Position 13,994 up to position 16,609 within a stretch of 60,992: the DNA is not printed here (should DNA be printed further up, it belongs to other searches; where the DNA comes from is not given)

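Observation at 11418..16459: Orphan extracytoplasmic flavin module: secreted FAD oxidoreductase + double-FMN_bind NosR/NapH-like membrane protein + ApbE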

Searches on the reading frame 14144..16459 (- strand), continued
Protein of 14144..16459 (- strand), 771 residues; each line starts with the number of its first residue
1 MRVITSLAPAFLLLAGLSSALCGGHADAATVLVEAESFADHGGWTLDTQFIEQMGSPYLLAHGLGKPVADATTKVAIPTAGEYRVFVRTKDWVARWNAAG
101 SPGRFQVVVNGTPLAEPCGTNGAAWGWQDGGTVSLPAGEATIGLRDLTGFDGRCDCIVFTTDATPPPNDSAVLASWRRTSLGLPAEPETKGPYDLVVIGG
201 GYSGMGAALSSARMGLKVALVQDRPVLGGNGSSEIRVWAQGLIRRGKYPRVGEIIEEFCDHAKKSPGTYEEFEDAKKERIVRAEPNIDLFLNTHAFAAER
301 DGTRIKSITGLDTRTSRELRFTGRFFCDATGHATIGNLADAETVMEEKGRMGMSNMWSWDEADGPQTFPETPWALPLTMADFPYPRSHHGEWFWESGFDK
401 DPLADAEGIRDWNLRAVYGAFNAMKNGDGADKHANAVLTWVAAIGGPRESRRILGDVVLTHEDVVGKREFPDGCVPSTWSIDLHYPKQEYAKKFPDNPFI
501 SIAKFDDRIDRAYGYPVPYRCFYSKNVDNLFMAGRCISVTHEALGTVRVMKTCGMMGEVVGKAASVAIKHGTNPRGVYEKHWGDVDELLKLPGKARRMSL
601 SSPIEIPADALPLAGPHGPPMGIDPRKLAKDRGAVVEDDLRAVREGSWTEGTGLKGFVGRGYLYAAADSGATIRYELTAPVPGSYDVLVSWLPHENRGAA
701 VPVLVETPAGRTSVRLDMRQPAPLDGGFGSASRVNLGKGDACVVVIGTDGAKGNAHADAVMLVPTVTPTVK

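Call 43: search_solved_structures(query=A2, max_evalue=0.1, show_alignments=3)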
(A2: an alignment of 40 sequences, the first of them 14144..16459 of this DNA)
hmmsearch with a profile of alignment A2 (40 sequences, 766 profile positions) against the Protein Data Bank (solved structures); distinct sequences matched with E-value up to 0.1: 122 (the best 60 are shown).
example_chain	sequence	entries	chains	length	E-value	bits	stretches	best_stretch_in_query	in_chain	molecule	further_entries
6f2p_A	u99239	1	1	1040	2.9e-11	45.3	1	633-765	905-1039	Paenibacillus xanthan lyase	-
2qae_A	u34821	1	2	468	2.9e-07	32.1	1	192-230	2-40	Dihydrolipoyl dehydrogenase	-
9n4y_a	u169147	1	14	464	8.4e-07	30.6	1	192-232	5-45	Soluble pyridine nucleotide transhydrogenase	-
3urh_A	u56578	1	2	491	1.2e-06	30.1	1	191-230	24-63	Dihydrolipoyl dehydrogenase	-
1kss_A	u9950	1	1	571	6.6e-06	27.6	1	189-231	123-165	flavocytochrome c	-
1jrz_A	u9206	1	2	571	6.6e-06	27.6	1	189-231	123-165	FLAVOCYTOCHROME C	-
2b7r_A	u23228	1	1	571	6.6e-06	27.6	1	189-231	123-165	Fumarate reductase flavoprotein subunit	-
1jrx_A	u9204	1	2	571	6.7e-06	27.6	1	189-231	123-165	FLAVOCYTOCHROME C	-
1e39_A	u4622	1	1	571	6.7e-06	27.6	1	189-231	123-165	FUMARATE REDUCTASE FLAVOPROTEIN SUBUNIT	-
1jry_A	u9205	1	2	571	6.7e-06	27.6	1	189-231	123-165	FLAVOCYTOCHROME C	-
2b7s_A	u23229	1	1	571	6.7e-06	27.6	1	189-231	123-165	Fumarate reductase flavoprotein subunit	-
1p2e_A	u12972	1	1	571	6.7e-06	27.6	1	189-231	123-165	flavocytochrome c3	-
1q9i_A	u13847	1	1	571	6.7e-06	27.6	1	189-231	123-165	flavocytochrome c3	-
1qjd_A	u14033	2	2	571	6.7e-06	27.6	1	189-231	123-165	FLAVOCYTOCHROME C3 | Fumarate reductase flavoprotein subunit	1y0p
1p2h_A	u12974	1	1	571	6.7e-06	27.6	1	189-231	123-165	flavocytochrome c3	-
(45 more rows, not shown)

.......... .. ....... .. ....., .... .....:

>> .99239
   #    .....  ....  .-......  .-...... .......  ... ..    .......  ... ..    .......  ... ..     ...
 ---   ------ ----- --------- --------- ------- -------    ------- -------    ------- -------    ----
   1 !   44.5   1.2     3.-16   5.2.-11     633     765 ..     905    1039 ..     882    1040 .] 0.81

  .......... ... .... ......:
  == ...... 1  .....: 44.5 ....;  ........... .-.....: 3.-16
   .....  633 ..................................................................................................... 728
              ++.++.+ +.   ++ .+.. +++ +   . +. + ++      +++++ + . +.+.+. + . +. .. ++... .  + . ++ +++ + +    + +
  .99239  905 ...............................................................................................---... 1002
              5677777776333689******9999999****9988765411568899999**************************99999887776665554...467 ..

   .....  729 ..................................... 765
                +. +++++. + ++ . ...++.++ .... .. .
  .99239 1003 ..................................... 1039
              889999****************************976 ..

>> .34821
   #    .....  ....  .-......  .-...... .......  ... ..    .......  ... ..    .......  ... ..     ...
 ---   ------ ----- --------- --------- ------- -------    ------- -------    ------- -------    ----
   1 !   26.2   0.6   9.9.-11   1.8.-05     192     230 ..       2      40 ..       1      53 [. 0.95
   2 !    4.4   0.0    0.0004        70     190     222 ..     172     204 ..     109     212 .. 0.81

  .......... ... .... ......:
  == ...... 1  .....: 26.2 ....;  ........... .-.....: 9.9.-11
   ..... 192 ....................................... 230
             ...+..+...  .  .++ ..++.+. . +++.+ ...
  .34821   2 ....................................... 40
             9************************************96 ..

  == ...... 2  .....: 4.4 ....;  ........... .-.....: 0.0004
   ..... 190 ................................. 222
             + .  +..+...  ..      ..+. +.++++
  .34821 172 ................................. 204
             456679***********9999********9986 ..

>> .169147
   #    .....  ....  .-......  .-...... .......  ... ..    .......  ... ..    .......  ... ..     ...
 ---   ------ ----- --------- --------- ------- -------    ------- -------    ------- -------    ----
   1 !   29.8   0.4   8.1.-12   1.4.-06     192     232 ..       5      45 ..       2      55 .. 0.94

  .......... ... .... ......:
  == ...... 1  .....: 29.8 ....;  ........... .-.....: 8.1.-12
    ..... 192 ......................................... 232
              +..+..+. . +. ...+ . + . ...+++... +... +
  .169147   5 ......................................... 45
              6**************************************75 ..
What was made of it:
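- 14171..14536 (-): C-terminal Golvesin_C beta-sandwich (aa 642-763), putative carbohydrate-binding domain. Profile hit to the C-terminal domain of xanthan lyase 6F2P, E 2.9e-11 (call 43).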

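Call 44: fold_search(model_id=the predicted structure, library=pdb)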
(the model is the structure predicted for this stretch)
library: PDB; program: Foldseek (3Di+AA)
matches with E <= 10: 1951; with E <= 0.001: 338
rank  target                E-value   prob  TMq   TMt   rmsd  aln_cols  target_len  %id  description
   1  6f2p                  2.3e-09  1.00  0.16  0.12   2.2       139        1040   23  Structure of Paenibacillus xanthan lyase to 2.6 A resolution (released 2018-12-05)
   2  9h99                  1.9e-08  1.00  0.16  0.12  27.6       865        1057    9  Native structure of the full-length pesticidal protein Cry1Ca18 at pH7, from crystals formed in vivo (released 2025-11-12)
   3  9qxq                  5.5e-08  1.00  0.14  0.11  26.8       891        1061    9  native structure of full-length pesticidal protein Cry1Ca18 at pH9, from crystals formed in vivo (released 2026-02-11)
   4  2cdp_A                3.2e-07  1.00  0.14  0.72   3.2       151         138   16  Structure of a CBM6 in complex with neoagarohexaose (released 2006-02-08)
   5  1y56_A                3.2e-07  1.00  0.11  0.18  11.0       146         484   23  Crystal structure of L-proline dehydrogenase from P.horikoshii (released 2005-07-26)
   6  3zm8_A                3.4e-07  1.00  0.15  0.25  24.2       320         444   18  Crystal structure of Podospora anserina GH26-CBM35 beta-(1,4)- mannanase (released 2013-04-17)
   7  2cdo_A                7.6e-07  1.00  0.15  0.72   3.1       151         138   18  structure of agarase carbohydrate binding module in complex with neoagarohexaose (released 2006-02-16)
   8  4w8j                  7.6e-07  0.99  0.15  0.11  26.3       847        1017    9  Structure of the full-length insecticidal protein Cry1Ac reveals intriguing details of toxin packaging into in vivo form (released 2014-09-17)
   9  2cdo_B                9.0e-07  1.00  0.14  0.67   4.0       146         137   19  structure of agarase carbohydrate binding module in complex with neoagarohexaose (released 2006-02-16)
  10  2w1w_B                9.5e-07  1.00  0.15  0.75   3.5       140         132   18  Native structure of a family 35 carbohydrate binding module from Clostridium thermocellum (released 2009-01-20)
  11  2cdo_C                1.3e-06  1.00  0.14  0.69   3.6       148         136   18  structure of agarase carbohydrate binding module in complex with neoagarohexaose (released 2006-02-16)
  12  2cdp_B                1.5e-06  1.00  0.14  0.75   3.1       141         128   20  Structure of a CBM6 in complex with neoagarohexaose (released 2006-02-08)
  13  2cdp_D                1.5e-06  1.00  0.14  0.73   3.3       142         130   19  Structure of a CBM6 in complex with neoagarohexaose (released 2006-02-08)
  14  2w47_A                2.0e-06  1.00  0.15  0.70   4.6       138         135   17  Clostridium thermocellum CBM35 in complex with delta-4,5- anhydrogalacturonic acid (released 2009-01-27)
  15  5fui                  2.4e-06  1.00  0.13  0.70   3.5       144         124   19  Crystal structure of the C-terminal CBM6 of LamC a marine laminarianse from Zobellia galactanivorans (released 2016-03-02)
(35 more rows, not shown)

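Call 54: search_protein_representatives(protein=window:14144-16459:-)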
Query: 771 residues. Proteins with E-value up to 0.001 (for the whole library): 9723; up to 1e-10: 4337; up to 1e-30: 959. The best 150 are listed.
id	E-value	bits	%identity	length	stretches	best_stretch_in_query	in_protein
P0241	2.6e-240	816.6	53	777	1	28-763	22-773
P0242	2.4e-222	757.1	57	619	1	147-765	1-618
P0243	7.3e-195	666.2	47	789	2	29-383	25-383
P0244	4.0e-191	653.9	54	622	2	10-516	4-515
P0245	5.3e-185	633.6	53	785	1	11-590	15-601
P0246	7.0e-184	629.9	51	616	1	24-600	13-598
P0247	3.5e-182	624.3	53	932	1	30-590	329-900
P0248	2.3e-176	605.0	53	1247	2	11-359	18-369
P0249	3.5e-176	604.4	52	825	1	26-589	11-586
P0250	6.6e-175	600.2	51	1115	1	7-591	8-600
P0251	2.1e-174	598.6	52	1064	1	27-590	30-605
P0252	3.0e-170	584.8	50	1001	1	17-626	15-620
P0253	8.6e-167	573.4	53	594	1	31-582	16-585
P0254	8.3e-166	570.1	52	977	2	26-363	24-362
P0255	1.1e-165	569.7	50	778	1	16-612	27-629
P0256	2.5e-165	568.5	44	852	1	25-761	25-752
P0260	4.6e-160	551.1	51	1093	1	29-591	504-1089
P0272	1.2e-149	516.7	49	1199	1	25-604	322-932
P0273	1.2e-148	513.4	46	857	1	31-762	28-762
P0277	1.4e-142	493.3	51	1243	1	29-592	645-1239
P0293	1.3e-135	470.3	45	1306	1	16-596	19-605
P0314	1.1e-128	447.3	41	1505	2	29-598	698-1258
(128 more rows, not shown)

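Call 57: search_solved_structures(query=A3, max_evalue=0.01, show_alignments=0)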
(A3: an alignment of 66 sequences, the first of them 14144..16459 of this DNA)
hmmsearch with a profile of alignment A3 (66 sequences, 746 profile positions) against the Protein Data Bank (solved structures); distinct sequences matched with E-value up to 0.01: 215 (the best 60 are shown).
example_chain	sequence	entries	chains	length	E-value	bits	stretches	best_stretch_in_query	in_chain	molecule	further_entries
1jry_A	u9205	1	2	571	1.1e-10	44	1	177-225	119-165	FLAVOCYTOCHROME C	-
2b7s_A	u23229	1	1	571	1.1e-10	44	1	177-225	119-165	Fumarate reductase flavoprotein subunit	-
2b7r_A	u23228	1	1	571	1.1e-10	44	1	177-225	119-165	Fumarate reductase flavoprotein subunit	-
1qjd_A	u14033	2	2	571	1.1e-10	44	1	177-225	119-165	FLAVOCYTOCHROME C3 | Fumarate reductase flavoprotein subunit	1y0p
1kss_A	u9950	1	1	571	1.1e-10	44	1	177-225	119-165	flavocytochrome c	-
1jrx_A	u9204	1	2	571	1.1e-10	44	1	177-225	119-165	FLAVOCYTOCHROME C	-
1e39_A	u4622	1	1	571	1.1e-10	44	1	177-225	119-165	FUMARATE REDUCTASE FLAVOPROTEIN SUBUNIT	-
1ksu_A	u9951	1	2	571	1.1e-10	44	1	177-225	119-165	flavocytochrome c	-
1p2e_A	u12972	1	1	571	1.1e-10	44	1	177-225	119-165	flavocytochrome c3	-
1jrz_A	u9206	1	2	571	1.1e-10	44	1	177-225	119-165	FLAVOCYTOCHROME C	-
1p2h_A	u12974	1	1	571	1.1e-10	44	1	177-225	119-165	flavocytochrome c3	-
1m64_A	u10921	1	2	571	1.1e-10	44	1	177-225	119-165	flavocytochrome c3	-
1lj1_A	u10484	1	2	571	1.1e-10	44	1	177-225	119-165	flavocytochrome c3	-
1q9i_A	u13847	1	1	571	1.1e-10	44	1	177-225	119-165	flavocytochrome c3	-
3cty_A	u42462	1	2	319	1.2e-10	43.9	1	179-224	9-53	Thioredoxin reductase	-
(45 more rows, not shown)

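Call 59: search_protein_families(library=pfam, proteins=[P0248, P0250, P0260, P0272, P0277, P0293, P0314], max_evalue=0.0001)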
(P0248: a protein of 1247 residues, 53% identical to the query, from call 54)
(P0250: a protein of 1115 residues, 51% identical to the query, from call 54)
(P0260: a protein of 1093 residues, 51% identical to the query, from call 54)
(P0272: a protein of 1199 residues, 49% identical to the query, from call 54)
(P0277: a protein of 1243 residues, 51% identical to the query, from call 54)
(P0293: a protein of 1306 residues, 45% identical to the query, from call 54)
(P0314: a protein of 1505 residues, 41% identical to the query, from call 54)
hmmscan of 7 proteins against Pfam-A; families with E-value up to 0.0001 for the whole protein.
P0248 (1247 aa): 9 families
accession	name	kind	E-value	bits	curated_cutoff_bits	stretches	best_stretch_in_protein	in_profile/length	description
PF12831.13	FAD_oxidored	-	1.1e-61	209.9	27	1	200-630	1-413/416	FAD dependent oxidoreductase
PF10566.15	Glyco_hydro_97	-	4.7e-55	187.4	32.5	1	902-1149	1-275/275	Glycoside hydrolase 97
PF14508.12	GH97_N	-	4.1e-33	115.2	25.3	2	716-892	72-227/229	Glycosyl-hydrolase 97 N-terminal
PF14509.12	GH97_C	-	4.4e-22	78.6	25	1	1151-1244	1-96/97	Glycosyl-hydrolase 97 C-terminal, oligomerisation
PF13450.12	NAD_binding_8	-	6.2e-08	33.3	21.9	1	203-246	1-42/68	NAD(P)-binding Rossmann-like domain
PF00890.30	FAD_binding_2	-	1.9e-06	27.8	20.4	1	200-236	1-37/414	FAD binding domain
PF01266.30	DAO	-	2.8e-06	27.5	27.9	1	200-239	1-39/353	FAD dependent oxidoreductase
PF07992.20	Pyr_redox_2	-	5.8e-06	26.4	26.1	1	199-288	1-85/291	Pyridine nucleotide-disulphide oxidoreductase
PF01134.28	GIDA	-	3.2e-05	23.6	22.1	1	200-228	1-29/391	Glucose inhibited division protein A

P0250 (1115 aa): 6 families
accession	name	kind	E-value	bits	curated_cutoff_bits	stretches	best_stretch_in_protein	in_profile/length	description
PF12831.13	FAD_oxidored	-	2e-69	235.3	27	1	192-587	1-408/416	FAD dependent oxidoreductase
PF13450.12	NAD_binding_8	-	2.2e-06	28.3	21.9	1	195-238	1-41/68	NAD(P)-binding Rossmann-like domain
PF01134.28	GIDA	-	5.7e-06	26.1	22.1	1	192-257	1-57/391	Glucose inhibited division protein A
PF07992.20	Pyr_redox_2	-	2e-05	24.6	26.1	1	191-266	1-74/291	Pyridine nucleotide-disulphide oxidoreductase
PF01266.30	DAO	-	2.8e-05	24.3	27.9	1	192-231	1-40/353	FAD dependent oxidoreductase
PF00890.30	FAD_binding_2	-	4.6e-05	23.2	20.4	1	192-228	1-37/414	FAD binding domain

P0260 (1093 aa): 9 families
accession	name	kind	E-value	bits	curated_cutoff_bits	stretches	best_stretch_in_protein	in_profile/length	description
PF12831.13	FAD_oxidored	-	1.6e-59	202.7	27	2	914-1076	267-408/416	FAD dependent oxidoreductase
PF18998.6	Flg_new_2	-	4.2e-31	107.2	23.6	3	295-356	13-72/73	Divergent InlB B-repeat domain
PF13385.13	Laminin_G_3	-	1.5e-23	84.1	27.6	1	115-276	2-151/151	Concanavalin A-like lectin/glucanases superfamily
PF13450.12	NAD_binding_8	-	9.2e-07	29.5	21.9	1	685-724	1-40/68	NAD(P)-binding Rossmann-like domain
PF00890.30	FAD_binding_2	-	1.2e-06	28.5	20.4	1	682-717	1-36/414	FAD binding domain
PF01266.30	DAO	-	2.9e-06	27.5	27.9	1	682-720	1-39/353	FAD dependent oxidoreductase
PF07992.20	Pyr_redox_2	-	5.7e-06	26.4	26.1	1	681-719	1-40/291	Pyridine nucleotide-disulphide oxidoreductase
PF01134.28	GIDA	-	1.3e-05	24.9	22.1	1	682-710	1-29/391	Glucose inhibited division protein A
PF09479.16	Flg_new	-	2.2e-05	24.9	27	0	286-349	3-62/65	Listeria-Bacteroides repeat domain (List_Bact_rpt)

P0272 (1199 aa): 8 families
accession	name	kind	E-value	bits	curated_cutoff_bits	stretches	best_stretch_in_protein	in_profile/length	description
PF12831.13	FAD_oxidored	-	2.4e-56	192.2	27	2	753-908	269-412/416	FAD dependent oxidoreductase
PF22633.2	F5_F8_type_C_2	-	1.2e-13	51.9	27.8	1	946-1037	1-91/91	NedA-like, galactose-binding domain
PF00754.31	F5_F8_type_C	-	7.3e-13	49.2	28.2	1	938-1046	8-121/127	F5/8 type C domain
PF13450.12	NAD_binding_8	-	4.5e-08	33.7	21.9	1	508-568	1-67/68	NAD(P)-binding Rossmann-like domain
PF01266.30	DAO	-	2.7e-07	30.9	27.9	1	505-543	1-43/353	FAD dependent oxidoreductase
PF00890.30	FAD_binding_2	-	6.1e-07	29.4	20.4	1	505-541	1-37/414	FAD binding domain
PF07992.20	Pyr_redox_2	-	3.2e-05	23.9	26.1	1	504-594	1-87/291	Pyridine nucleotide-disulphide oxidoreductase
PF01134.28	GIDA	-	5.5e-05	22.8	22.1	1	505-533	1-29/391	Glucose inhibited division protein A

P0277 (1243 aa): 4 families
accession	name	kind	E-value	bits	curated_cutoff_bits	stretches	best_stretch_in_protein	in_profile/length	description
PF12831.13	FAD_oxidored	-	9.8e-68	229.8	27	1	811-1233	1-413/416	FAD dependent oxidoreductase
PF13450.12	NAD_binding_8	-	1.1e-06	29.3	21.9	1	815-864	2-49/68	NAD(P)-binding Rossmann-like domain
PF07992.20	Pyr_redox_2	-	4.5e-05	23.4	26.1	1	810-913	1-87/291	Pyridine nucleotide-disulphide oxidoreductase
PF00890.30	FAD_binding_2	-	5.6e-05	22.9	20.4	1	811-848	1-38/414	FAD binding domain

P0293 (1306 aa): 6 families
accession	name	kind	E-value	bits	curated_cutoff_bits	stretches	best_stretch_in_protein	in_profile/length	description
PF12831.13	FAD_oxidored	-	1.4e-68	232.5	27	1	195-588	2-408/416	FAD dependent oxidoreductase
PF02065.24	Melibiase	-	1.4e-08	34.5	27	1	902-1032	10-130/347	Melibiase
PF00890.30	FAD_binding_2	-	3e-07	30.4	20.4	1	196-230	3-37/414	FAD binding domain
PF13450.12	NAD_binding_8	-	9.1e-07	29.5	21.9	1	197-234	1-38/68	NAD(P)-binding Rossmann-like domain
PF01266.30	DAO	-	1.3e-05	25.4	27.9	1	195-238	2-49/353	FAD dependent oxidoreductase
PF07992.20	Pyr_redox_2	-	2.5e-05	24.3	26.1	1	194-228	2-37/291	Pyridine nucleotide-disulphide oxidoreductase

P0314 (1505 aa): 7 families
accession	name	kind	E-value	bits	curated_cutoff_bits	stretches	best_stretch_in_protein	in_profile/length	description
PF12831.13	FAD_oxidored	-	3.4e-65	221.4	27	1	862-1244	1-411/416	FAD dependent oxidoreductase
PF25275.1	Golvesin_C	-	5.3e-33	114.3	31.6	1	1265-1393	2-130/132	Golvesin C-terminal domain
PF03160.20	Calx-beta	-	1.7e-19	70.4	27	2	603-692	26-118/119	Calx-beta domain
PF01266.30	DAO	-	3e-08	34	27.9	1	862-910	1-50/353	FAD dependent oxidoreductase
PF13450.12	NAD_binding_8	-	3.3e-07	30.9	21.9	1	865-904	1-40/68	NAD(P)-binding Rossmann-like domain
PF01134.28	GIDA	-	1.6e-05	24.6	22.1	1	862-890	1-29/391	Glucose inhibited division protein A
PF00890.30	FAD_binding_2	-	2.5e-05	24.1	20.4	1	862-897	1-36/414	FAD binding domain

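Call 66: find_encoding_contigs(protein=P0241, flank=8000, max_places=3)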
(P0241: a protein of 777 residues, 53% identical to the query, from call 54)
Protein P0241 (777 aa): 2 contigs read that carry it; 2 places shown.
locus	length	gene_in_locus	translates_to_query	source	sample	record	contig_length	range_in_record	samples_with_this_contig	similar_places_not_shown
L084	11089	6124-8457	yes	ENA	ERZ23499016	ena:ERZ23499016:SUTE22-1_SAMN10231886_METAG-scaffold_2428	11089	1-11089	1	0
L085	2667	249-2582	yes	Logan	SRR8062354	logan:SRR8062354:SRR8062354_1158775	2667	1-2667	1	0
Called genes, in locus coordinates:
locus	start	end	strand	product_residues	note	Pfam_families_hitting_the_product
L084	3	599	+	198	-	?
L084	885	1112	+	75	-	-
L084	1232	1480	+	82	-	-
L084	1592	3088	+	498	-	-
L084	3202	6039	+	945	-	PF00082:Peptidase_S8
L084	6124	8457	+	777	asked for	PF00890:FAD_binding_2 (weak), PF01266:DAO (weak), PF07992:Pyr_redox_2 (faint), PF12831:FAD_oxidored, PF13450:NAD_binding_8, PF25275:Golvesin_C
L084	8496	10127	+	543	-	PF04205:FMN_bind, PF12801:Fer4_5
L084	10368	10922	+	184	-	-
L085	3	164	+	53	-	?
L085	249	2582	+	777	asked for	PF00890:FAD_binding_2 (weak), PF01266:DAO (weak), PF07992:Pyr_redox_2 (faint), PF12831:FAD_oxidored, PF13450:NAD_binding_8, PF25275:Golvesin_C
